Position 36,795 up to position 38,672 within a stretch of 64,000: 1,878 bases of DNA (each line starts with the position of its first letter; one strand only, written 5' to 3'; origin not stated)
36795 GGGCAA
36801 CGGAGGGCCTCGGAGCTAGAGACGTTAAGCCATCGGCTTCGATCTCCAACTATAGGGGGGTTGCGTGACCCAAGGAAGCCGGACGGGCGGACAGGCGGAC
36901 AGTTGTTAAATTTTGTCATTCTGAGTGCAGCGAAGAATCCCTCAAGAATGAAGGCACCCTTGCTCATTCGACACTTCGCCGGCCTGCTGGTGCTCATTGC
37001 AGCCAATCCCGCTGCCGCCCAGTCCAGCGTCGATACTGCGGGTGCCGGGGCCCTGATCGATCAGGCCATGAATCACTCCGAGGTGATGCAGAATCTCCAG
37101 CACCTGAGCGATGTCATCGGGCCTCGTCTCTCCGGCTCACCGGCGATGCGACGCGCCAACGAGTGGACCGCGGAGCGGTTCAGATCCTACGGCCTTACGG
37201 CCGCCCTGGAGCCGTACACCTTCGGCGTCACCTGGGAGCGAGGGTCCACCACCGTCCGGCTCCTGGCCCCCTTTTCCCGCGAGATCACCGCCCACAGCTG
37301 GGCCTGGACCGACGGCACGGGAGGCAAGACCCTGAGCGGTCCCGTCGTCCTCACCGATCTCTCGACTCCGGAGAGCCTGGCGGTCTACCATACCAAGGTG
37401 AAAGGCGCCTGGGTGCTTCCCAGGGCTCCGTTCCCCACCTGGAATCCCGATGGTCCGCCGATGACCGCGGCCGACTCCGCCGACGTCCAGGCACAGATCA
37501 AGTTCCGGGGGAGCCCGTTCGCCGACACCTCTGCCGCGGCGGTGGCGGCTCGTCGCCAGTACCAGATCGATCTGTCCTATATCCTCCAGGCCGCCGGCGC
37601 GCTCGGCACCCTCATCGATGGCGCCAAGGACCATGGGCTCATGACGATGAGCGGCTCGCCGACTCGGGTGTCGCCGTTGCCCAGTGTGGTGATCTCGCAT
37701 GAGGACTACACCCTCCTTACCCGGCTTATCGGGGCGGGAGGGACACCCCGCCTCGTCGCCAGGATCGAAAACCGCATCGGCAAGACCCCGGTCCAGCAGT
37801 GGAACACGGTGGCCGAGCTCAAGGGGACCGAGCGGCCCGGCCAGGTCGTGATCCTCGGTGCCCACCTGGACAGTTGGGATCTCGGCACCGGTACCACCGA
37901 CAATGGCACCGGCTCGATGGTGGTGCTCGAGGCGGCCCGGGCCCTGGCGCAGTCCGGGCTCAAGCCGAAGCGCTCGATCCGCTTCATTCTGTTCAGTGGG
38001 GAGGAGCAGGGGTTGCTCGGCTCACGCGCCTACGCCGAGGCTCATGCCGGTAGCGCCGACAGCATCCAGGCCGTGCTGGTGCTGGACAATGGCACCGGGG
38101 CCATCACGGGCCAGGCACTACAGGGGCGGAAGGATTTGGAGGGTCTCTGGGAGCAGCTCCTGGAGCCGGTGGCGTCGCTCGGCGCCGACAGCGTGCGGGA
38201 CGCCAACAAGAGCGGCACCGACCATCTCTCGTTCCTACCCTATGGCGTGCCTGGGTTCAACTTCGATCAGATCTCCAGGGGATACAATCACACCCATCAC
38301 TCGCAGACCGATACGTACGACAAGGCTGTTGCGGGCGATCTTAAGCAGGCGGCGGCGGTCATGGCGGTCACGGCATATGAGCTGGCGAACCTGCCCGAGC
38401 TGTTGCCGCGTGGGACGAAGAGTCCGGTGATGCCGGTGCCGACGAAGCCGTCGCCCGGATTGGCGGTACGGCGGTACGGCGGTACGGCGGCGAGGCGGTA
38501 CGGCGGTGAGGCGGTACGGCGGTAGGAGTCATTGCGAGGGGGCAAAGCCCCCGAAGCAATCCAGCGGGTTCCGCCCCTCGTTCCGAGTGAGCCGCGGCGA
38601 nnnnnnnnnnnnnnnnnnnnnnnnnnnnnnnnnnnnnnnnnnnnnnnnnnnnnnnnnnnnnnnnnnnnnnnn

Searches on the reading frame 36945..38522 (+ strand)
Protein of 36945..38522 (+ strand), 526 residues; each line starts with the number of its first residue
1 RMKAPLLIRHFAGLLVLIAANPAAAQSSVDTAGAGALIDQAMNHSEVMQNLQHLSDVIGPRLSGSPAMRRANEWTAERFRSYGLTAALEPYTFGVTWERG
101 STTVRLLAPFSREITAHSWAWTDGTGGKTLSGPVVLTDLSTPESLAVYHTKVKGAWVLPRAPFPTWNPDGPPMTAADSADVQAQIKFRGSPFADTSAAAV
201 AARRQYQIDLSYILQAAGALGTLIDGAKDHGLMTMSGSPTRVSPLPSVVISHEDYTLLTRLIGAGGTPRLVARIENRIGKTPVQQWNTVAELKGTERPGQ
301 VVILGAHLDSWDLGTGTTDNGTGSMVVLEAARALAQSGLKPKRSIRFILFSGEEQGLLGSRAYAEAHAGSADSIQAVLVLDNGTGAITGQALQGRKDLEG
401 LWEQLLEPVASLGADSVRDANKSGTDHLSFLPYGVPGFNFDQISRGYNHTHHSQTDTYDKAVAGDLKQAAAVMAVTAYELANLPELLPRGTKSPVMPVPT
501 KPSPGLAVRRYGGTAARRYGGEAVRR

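Call 63: search_protein_families(library=pfam, proteins=[window:36945-38522:+])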
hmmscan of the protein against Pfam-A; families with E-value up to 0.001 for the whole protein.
window:36945-38522:+ (526 aa): 2 families
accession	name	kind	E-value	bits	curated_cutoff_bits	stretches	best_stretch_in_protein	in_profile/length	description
PF04389.22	Peptidase_M28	-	7.4e-39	133.9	21.3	1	287-475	1-191/193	Peptidase family M28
PF01546.33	Peptidase_M20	-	7.4e-10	39.5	24.6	1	314-385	30-100/206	Peptidase family M20/M25/M40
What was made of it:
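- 38462..38524 (+): (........)x8 array, translated as the last about 21 residues of an M28 peptidase (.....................*). The Peptidase_M28 domain ends well before the tail (call 63).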
